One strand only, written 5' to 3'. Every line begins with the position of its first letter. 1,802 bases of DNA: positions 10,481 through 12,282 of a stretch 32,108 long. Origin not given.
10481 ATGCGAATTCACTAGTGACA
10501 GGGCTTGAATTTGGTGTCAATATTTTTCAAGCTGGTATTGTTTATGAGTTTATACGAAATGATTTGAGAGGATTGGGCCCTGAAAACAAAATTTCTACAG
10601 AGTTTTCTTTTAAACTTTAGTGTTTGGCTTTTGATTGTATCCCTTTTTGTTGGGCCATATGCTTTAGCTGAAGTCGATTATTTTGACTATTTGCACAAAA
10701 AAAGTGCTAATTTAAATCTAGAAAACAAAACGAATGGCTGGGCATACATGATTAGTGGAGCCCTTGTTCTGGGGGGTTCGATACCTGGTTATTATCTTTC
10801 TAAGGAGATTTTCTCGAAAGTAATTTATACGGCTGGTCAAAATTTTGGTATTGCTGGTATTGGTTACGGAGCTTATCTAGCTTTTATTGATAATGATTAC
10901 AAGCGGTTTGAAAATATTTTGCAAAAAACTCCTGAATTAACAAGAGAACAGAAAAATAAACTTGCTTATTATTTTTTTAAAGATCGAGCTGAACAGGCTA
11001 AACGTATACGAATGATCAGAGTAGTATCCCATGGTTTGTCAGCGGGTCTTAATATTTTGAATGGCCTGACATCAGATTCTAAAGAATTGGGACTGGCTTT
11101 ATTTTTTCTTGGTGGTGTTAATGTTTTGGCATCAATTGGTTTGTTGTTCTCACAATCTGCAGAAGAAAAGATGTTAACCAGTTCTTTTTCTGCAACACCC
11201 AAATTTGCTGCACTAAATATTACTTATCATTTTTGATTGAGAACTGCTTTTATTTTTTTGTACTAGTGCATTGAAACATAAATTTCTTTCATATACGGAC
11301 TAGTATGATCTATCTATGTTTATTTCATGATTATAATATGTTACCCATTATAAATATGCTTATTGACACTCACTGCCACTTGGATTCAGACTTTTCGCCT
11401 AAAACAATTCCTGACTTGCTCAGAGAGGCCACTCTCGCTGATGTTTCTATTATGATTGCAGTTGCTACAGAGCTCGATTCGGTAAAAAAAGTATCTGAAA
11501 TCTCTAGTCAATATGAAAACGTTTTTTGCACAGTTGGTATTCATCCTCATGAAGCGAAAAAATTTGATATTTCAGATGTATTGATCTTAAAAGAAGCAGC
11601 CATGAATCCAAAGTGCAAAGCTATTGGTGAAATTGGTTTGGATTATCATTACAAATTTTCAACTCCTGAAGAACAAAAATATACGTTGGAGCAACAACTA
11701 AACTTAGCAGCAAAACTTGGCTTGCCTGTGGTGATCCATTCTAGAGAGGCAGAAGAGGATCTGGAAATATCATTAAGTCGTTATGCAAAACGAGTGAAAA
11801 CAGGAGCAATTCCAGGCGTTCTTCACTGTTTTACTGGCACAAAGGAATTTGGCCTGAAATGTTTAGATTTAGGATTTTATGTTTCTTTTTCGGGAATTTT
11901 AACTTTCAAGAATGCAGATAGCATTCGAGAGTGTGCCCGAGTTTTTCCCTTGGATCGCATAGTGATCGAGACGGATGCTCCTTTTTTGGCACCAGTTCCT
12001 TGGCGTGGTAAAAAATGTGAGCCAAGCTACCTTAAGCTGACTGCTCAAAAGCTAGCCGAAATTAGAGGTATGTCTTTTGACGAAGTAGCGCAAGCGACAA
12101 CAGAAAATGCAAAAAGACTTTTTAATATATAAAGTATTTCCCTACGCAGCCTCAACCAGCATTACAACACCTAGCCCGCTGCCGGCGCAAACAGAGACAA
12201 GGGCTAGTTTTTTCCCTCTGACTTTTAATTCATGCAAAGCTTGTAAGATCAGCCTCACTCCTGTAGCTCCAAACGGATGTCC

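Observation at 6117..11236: Seven-gene operon of exclusively exported proteins with no recognisable family: candidate novel envelope system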

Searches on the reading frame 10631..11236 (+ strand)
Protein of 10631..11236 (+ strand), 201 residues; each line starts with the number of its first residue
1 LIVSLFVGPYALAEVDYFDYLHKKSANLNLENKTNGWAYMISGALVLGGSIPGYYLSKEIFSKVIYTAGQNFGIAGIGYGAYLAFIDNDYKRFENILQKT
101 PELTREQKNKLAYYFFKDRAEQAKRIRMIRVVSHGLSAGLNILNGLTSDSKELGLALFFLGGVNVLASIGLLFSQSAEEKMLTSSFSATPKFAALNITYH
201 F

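Call 3: search_protein_families(library=pfam, proteins=[window:10631-11236:+], max_evalue=1)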
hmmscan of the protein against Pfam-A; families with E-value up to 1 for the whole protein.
window:10631-11236:+ (201 aa): 4 families
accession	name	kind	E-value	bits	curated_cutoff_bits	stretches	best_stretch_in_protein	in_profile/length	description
PF10391.15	DNA_pol_lambd_f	-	0.049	13.9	29.8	1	73-114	5-47/51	Fingers domain of DNA polymerase lambda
PF23636.1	DUF7144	-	0.097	13.3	27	0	3-47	15-57/115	Domain of unknown function (DUF7144)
PF01270.23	Glyco_hydro_8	-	0.15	11.5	24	1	63-121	41-101/341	Glycosyl hydrolases family 8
PF19530.4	Ndh2_N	-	0.21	12.3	27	0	146-186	33-74/100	NAD(P)H-quinone oxidoreductase subunit 2 N-terminal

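Call 4: search_protein_families(library=ncbifam, proteins=[window:10631-11236:+], max_evalue=1)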
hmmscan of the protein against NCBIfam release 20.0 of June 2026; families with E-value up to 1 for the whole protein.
window:10631-11236:+ (201 aa): 1 family
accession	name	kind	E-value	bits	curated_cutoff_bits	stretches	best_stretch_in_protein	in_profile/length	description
NF004498.0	PRK05846.1-1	equivalog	0.0052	15.6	614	1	70-146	291-361/509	NADH-quinone oxidoreductase subunit M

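Call 23: find_homologous_proteins(query=window:10631-11233:+, max_evalue=0.01)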
Query window:10631-11233:+ (201 aa): 3 proteins with E <= 0.01 among 433 candidates.
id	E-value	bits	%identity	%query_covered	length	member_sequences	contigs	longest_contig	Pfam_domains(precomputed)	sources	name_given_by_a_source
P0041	1.4e-125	434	100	100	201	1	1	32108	-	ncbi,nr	ncbi:MAG: hypothetical protein HY843_02850 [Bdellovibrio sp.]|nr:hypothetical protein [Bdellovibrio 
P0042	4.8e-71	256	74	81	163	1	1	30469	-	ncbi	-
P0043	1.5e-43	167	49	81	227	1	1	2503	-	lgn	-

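Call 24: find_encoding_contigs(protein=P0042, flank=10000, max_places=2)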
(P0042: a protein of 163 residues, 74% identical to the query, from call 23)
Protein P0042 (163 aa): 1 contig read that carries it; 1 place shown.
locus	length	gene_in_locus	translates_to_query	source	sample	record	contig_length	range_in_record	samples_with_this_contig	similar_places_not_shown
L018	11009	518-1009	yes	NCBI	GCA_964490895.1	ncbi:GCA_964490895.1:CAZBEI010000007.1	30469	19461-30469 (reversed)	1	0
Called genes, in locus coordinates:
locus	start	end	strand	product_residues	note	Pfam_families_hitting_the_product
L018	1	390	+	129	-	?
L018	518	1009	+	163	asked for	-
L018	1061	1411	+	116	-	PF03840:SecG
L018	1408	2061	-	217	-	PF08843:AbiEii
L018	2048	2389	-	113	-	PF21956:DUF6922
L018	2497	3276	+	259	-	-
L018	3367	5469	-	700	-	PF00009:GTP_EFTU, PF03144:GTP_EFTU_D2, PF22042:EF-G_D2, PF14492:EFG_III, PF16658:RF3_C (weak), PF03764:EFG_IV, PF00679:EFG_C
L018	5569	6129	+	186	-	PF00929:RNase_T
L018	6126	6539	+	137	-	PF00383:dCMP_cyt_deam_1, PF14437:MafB19-deam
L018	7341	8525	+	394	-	PF01139:RtcB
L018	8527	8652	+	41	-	PF21476:PF0610-like_N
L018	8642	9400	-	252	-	PF04434:SWIM (faint)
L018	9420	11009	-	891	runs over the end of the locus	PF12419:DUF3670, PF04851:ResIII, PF00176:SNF2-rel_dom, PF00271:Helicase_C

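Call 29: find_homologous_proteins(query=A2, max_evalue=0.01)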
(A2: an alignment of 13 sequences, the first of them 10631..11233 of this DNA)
Query A2 (13 sequences) (201 aa, profile of the alignment): 39 proteins with E <= 0.01 among 8000 candidates.
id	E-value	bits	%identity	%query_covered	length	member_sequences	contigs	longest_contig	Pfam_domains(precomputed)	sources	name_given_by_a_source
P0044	5.7e-93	329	46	88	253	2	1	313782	-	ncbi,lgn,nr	ncbi:MAG: hypothetical protein JST04_11690 [Bdellovibrionales bacterium]|nr:hypothetical protein [Bd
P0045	4.2e-92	326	48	86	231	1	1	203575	-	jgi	-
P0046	6.3e-92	325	44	87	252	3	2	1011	-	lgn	-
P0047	2.8e-91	323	44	87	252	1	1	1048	-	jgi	jgi:hypothetical protein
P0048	3.6e-89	316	46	83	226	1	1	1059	-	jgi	jgi:hypothetical protein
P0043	6.7e-87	309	49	81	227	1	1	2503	-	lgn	-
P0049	1.9e-86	307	41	100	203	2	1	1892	-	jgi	-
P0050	5.9e-86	306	46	81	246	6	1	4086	-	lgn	-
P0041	1.5e-83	298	100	100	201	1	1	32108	-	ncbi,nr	ncbi:MAG: hypothetical protein HY843_02850 [Bdellovibrio sp.]|nr:hypothetical protein [Bdellovibrio 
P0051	1.8e-83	298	44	89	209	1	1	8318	-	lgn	-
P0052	4.0e-83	296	45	87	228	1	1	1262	-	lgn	-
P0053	4.5e-82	293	43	81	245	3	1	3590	-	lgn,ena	-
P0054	1.2e-81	292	44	89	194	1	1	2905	-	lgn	-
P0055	2.6e-81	290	44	92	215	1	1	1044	-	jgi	jgi:hypothetical protein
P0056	3.2e-81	290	47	82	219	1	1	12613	-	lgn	-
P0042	1.4e-72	262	74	81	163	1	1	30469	-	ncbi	-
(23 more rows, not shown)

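Call 41: predict_structure(alignment_id=A3)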
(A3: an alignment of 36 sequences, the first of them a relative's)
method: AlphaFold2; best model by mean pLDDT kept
length: 201 residues; sequences in the alignment: 36
mean_pLDDT: 88.8   pTM: 0.73
mean pLDDT of the five models: 88.8, 87.9, 87.5, 86.7, 86.0
residues with pLDDT >= 90: 167; 70-90: 4; 50-70: 5; < 50: 25
segments of 3 or more residues with pLDDT < 50: 1-11, 187-200
pLDDT, mean of each block of 10 residues (from residue 1): 45 80 97 98 98 97 96 97 97 98 97 97 96 97 97 96 96 94 64 43 52
secondary structure, 60 per line:
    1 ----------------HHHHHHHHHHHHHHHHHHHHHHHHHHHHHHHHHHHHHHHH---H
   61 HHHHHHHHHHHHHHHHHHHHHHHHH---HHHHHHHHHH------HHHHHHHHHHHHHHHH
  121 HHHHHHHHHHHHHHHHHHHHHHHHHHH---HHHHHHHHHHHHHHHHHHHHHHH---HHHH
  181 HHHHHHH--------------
elements in order: H17-56 H60-85 H89-98 H105-147 H151-173 H177-187
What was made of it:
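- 10580..11236 (+): G: secreted protein of two hydrophobic helical hairpins (218 aa from CTG 10580; 201 aa from TTG 10631). Its C-terminus is of the outer-membrane-protein type (...ITYHF). AF2 gives pLDDT about 97 over residues 20-180, with two long hairpins (call 41).
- On Slam / type 11 secretion (DUF560): The neighbour G is helical (call 41).
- The AF2 model is a membrane-sized bundle with a polar helical extension (call 41).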

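Call 43: fold_search(model_id=the predicted structure, library=pdb)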
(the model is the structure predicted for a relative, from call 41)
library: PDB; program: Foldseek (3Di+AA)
matches with E <= 10: 178; with E <= 0.001: 0
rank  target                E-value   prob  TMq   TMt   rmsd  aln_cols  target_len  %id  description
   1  6z0c_C                3.5e-01  0.96  0.40  0.40   8.3       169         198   10  Structure of in silico modelled artificial Maquette-3 protein (released 2021-03-17)
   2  6z0c_D                3.5e-01  0.93  0.41  0.43   8.9       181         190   12  Structure of in silico modelled artificial Maquette-3 protein (released 2021-03-17)
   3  7a0g_DDD              4.5e-01  0.84  0.30  0.19  40.3       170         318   15  Structure of the SmhB pore of the tripartite alpha-pore forming toxin, Smh, from Serratia marcescens. (released 2021-03-31)
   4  6z0c_B                5.0e-01  0.93  0.39  0.40   8.0       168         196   11  Structure of in silico modelled artificial Maquette-3 protein (released 2021-03-17)
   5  6grj_I                5.5e-01  0.91  0.35  0.23  40.3       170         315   13  Structure of the AhlB pore of the tripartite alpha-pore forming toxin, AHL, from Aeromonas hydrophila. (released 2019-07-03)
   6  6grj_D                5.5e-01  0.91  0.35  0.23  40.0       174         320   13  Structure of the AhlB pore of the tripartite alpha-pore forming toxin, AHL, from Aeromonas hydrophila. (released 2019-07-03)
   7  2x3v_A                5.5e-01  0.60  0.34  0.25  30.8       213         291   11  Structure of The F-BAR Domain of Mouse Syndapin I (released 2010-04-07)
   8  6h2f_D                5.8e-01  0.87  0.34  0.21  40.0       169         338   13  Structure of the pre-pore AhlB of the tripartite alpha-pore forming toxin, AHL, from Aeromonas hydrophila. (released 2019-07-10)
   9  6grj_F                6.8e-01  0.85  0.34  0.23  40.5       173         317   13  Structure of the AhlB pore of the tripartite alpha-pore forming toxin, AHL, from Aeromonas hydrophila. (released 2019-07-03)
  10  6z0c_A                7.1e-01  0.89  0.40  0.40   8.3       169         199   10  Structure of in silico modelled artificial Maquette-3 protein (released 2021-03-17)
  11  5vju                  7.1e-01  0.60  0.32  0.33   9.7       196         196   13  De Novo Photosynthetic Reaction Center Protein Variant Equipped with His-Tyr H-bond, Heme B, and Cd(II) ions (released 2018-04-25)
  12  7a0g_III              7.5e-01  0.72  0.30  0.20  40.3       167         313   14  Structure of the SmhB pore of the tripartite alpha-pore forming toxin, Smh, from Serratia marcescens. (released 2021-03-31)
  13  7a0g_BBB              7.9e-01  0.38  0.25  0.16  42.0       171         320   15  Structure of the SmhB pore of the tripartite alpha-pore forming toxin, Smh, from Serratia marcescens. (released 2021-03-31)
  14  7a0g_FFF              8.3e-01  0.23  0.20  0.15  40.9       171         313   15  Structure of the SmhB pore of the tripartite alpha-pore forming toxin, Smh, from Serratia marcescens. (released 2021-03-31)
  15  3hah_A                9.1e-01  0.54  0.33  0.26  28.3       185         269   10  Crystal structure of human PACSIN1 F-BAR domain (C2 lattice) (released 2009-06-16)
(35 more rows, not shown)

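Call 54: search_protein_representatives(alignment_id=A3)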
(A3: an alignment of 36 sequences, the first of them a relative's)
Query: 36 sequences, 219 profile positions. Proteins with E-value up to 0.001 (for the whole library): 169; up to 1e-10: 127; up to 1e-30: 41. The best 150 are listed.
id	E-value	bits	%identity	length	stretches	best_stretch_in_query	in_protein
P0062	1.7e-86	305.3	-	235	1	6-219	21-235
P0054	9.0e-85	299.7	-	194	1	23-197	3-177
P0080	7.5e-82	290.1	-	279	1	21-202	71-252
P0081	2.0e-76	272.4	-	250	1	15-219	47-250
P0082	3.2e-76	271.7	-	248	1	18-208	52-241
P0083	4.3e-76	271.3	-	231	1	17-219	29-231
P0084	4.6e-76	271.2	-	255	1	20-218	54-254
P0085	1.1e-74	266.7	-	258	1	20-200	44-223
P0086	1.4e-74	266.3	-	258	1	20-207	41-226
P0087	2.5e-74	265.5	-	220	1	19-219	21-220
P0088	5.2e-67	241.6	-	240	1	8-219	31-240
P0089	5.6e-67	241.5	-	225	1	20-219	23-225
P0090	3.1e-63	229.3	-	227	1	21-217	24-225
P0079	1.2e-53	197.9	-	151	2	85-206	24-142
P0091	1.2e-49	184.8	-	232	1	15-185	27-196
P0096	1.7e-41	158.2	-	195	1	27-183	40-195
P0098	3.6e-40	153.9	-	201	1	11-183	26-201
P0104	8.5e-36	139.6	-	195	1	9-182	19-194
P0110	1.3e-32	129.2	-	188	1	15-184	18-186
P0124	1.3e-28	116.1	-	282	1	28-182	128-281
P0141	8.0e-25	103.7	-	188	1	7-183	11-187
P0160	1.6e-19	86.3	-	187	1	20-182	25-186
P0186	4.2e-14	68.6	-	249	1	21-199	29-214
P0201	1.9e-11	59.9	-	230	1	7-204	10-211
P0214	1.1e-07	47.6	-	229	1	9-219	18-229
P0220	1.5e-06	44.0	-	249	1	17-203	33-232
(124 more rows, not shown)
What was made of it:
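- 10580..11236 (+): The family has 169 representative clusters (call 54).
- Tried and rejected: The profile search and the exhaustive search were needed (calls 23, 29, 54).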

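Call 56: find_encoding_contigs(protein=P0098, flank=8000, max_places=3)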
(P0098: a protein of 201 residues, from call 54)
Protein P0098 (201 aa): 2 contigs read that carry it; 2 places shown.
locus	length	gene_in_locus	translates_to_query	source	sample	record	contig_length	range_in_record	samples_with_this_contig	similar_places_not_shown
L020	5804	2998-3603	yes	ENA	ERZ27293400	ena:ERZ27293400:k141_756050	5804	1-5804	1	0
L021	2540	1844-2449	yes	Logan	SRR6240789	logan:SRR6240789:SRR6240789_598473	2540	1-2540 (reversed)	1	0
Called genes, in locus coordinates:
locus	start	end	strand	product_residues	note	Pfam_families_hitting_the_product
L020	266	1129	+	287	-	-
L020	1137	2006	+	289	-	-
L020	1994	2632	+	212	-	-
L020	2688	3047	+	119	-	-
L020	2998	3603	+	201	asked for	-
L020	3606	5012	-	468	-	-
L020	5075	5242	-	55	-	-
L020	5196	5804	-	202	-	?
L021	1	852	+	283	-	?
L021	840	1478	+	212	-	-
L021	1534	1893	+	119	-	-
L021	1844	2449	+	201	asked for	-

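Call 57: find_encoding_contigs(protein=P0214, flank=8000, max_places=3)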
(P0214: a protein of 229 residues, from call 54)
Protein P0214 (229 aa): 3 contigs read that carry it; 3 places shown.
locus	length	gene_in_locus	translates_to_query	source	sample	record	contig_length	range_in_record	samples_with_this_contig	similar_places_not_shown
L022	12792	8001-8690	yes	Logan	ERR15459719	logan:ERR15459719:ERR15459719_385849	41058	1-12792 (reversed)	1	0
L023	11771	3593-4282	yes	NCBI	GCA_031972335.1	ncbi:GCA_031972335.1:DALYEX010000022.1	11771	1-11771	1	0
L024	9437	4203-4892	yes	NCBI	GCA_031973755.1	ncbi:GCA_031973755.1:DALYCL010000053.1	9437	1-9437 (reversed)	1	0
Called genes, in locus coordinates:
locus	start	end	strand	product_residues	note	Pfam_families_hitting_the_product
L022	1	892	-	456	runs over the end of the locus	PF22020:RlmL_1st (weak), PF02926:THUMP, PF01170:UPF0020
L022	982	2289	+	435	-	PF05221:AdoHcyase, PF00670:AdoHcyase_NAD, PF02826:2-Hacid_dh_C (weak)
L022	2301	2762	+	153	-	PF02502:LacAB_rpiB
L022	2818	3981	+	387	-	PF07690:MFS_1, PF13000:Acatn, PF07690:MFS_1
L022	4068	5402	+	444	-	-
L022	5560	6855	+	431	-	-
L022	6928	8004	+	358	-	-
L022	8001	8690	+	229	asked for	-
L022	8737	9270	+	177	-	PF11220:DUF3015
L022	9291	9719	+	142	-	PF11220:DUF3015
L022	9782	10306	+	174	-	PF11220:DUF3015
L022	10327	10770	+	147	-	PF11220:DUF3015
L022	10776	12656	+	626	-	PF25225:DUF7843, PF13387:Lnb_N, PF25222:DUF7840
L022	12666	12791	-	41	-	?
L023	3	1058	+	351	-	?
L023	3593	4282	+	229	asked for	-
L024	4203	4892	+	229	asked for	-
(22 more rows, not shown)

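Call 58: find_encoding_contigs(protein=P0110, flank=8000, max_places=3)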
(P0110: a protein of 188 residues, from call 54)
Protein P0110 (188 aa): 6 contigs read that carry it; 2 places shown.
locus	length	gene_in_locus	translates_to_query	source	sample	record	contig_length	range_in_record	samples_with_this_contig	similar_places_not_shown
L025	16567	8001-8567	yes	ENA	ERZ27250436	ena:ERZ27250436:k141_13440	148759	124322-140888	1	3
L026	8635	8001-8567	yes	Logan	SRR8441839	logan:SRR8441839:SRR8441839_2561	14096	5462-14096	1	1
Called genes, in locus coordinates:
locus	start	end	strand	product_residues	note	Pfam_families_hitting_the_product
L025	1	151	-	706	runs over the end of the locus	PF17804:TSP_NTD, PF00595:PDZ (weak), PF03572:Peptidase_S41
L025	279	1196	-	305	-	-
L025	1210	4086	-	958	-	PF01751:Toprim, PF01131:Topoisom_bac, PF13368:Toprim_C_rpt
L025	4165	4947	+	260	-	PF08282:Hydrolase_3 (faint)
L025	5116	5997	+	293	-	-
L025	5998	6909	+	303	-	-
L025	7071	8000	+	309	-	-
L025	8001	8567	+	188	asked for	-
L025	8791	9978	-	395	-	PF03572:Peptidase_S41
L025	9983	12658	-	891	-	PF09371:Tex_N, PF22706:Tex_central_region, PF14639:YqgF, PF16921:Tex_YqgF, PF14635:HHH_7 (weak), PF12836:HHH_3, PF17674:HHH_9, PF00575:S1, +1 more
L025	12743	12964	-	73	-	PF01176:eIF-1a, PF16745:RsgA_N (weak)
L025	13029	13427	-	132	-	-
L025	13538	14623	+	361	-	PF25084:LbH_EIF2B (weak), PF25087:GMPPB_C, PF00132:Hexapep (weak)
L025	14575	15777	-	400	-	PF22020:RlmL_1st, PF02926:THUMP, PF01170:UPF0020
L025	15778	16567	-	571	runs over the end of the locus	PF00890:FAD_binding_2 (faint), PF01946:Thi4 (faint), PF21162:ETFQO_UQ-bd, PF05187:Fer4_ETF_QO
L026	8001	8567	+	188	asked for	-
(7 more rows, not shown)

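Call 60: list_cluster_members(proteins=[P0096, P0104, P0110, P0124, P0141, P0160, P0186, P0201, P0214, P0220])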
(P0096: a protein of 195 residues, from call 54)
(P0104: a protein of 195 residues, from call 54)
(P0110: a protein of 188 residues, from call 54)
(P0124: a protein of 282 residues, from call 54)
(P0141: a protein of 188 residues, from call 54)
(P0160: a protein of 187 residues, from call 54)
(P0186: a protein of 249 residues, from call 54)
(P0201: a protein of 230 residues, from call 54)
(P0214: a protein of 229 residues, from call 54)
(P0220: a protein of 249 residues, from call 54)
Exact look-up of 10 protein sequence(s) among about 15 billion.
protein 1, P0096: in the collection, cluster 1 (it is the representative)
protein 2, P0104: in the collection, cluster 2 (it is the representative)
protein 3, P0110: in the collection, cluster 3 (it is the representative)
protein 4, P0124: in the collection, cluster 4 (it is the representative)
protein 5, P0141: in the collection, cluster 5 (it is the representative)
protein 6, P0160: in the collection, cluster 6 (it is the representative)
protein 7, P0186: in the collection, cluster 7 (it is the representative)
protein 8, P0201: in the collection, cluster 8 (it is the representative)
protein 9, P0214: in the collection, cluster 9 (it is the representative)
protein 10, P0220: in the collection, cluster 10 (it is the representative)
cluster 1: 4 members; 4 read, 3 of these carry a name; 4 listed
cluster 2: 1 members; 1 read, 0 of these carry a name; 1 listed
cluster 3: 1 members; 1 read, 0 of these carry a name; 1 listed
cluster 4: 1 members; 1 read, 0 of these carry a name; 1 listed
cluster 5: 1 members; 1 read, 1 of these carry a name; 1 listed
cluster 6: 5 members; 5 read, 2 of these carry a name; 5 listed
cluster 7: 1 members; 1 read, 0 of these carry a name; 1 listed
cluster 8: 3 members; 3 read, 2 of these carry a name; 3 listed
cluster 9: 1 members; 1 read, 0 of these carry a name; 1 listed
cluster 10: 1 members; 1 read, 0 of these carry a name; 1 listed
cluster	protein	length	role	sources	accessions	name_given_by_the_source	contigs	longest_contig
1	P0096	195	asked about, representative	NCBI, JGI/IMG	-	hypothetical protein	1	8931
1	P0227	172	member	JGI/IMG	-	hypothetical protein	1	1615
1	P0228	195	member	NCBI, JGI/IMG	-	hypothetical protein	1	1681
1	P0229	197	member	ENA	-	-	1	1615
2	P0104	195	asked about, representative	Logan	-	-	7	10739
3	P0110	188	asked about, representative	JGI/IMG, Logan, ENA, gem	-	-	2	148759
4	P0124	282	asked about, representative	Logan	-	-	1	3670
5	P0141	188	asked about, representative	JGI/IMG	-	hypothetical protein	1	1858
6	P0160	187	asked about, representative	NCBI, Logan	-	-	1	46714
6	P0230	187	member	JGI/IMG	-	hypothetical protein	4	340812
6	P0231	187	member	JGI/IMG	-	hypothetical protein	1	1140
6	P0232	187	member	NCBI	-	-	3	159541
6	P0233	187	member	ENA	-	-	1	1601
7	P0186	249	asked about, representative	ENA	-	-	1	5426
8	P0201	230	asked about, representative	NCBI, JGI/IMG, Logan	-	hypothetical protein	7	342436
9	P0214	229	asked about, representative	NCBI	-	-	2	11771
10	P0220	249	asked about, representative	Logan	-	-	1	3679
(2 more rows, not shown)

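Call 64: search_protein_families(library=pfam, proteins=[L025:6897-7997:+, L022:6928-8001:+], max_evalue=1)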
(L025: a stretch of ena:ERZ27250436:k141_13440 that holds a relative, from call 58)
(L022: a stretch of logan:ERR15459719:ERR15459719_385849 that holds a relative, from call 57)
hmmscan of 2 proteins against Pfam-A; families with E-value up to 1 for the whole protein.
L025:6897-7997:+ (367 aa): 0 families

L022:6928-8001:+ (358 aa): 0 families

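Call 74: search_protein_families(library=pfam, proteins=[L022:4068-5399:+, L022:5560-6852:+, L025:5998-6906:+, L025:5116-5994:+], max_evalue=0.1)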
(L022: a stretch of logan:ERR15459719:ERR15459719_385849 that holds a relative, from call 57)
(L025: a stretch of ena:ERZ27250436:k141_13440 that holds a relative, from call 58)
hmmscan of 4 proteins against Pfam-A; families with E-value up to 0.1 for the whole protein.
L022:4068-5399:+ (444 aa): 1 family
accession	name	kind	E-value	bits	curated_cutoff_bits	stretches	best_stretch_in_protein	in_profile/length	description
PF12895.13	ANAPC3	-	0.038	14.7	27.2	0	45-84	29-67/82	Anaphase-promoting complex, cyclosome, subunit 3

L022:5560-6852:+ (431 aa): 0 families

L025:5998-6906:+ (303 aa): 0 families

L025:5116-5994:+ (293 aa): 0 families

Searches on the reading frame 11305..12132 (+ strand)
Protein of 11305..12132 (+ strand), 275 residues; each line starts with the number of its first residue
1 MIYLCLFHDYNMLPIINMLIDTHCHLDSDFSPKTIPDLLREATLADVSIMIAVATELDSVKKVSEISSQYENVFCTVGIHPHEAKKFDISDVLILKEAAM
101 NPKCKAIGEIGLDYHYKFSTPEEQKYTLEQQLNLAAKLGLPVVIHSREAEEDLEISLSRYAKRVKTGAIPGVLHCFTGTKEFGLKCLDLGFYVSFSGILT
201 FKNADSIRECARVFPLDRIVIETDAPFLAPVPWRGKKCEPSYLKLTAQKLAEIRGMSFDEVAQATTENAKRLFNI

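Call 61: search_protein_families(library=pfam, proteins=[window:11305-12132:+], max_evalue=0.01)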
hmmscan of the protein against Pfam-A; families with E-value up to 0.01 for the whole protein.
window:11305-12132:+ (275 aa): 3 families
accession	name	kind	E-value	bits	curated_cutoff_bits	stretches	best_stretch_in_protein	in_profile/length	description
PF01026.27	TatD_DNase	-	2e-79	267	27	1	20-274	1-253/253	TatD related DNase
PF04909.20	Amidohydro_2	-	0.0018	18.6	26.4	0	135-274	134-288/289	Amidohydrolase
PF01979.26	Amidohydro_1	-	0.0019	18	25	0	110-175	122-184/345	Amidohydrolase family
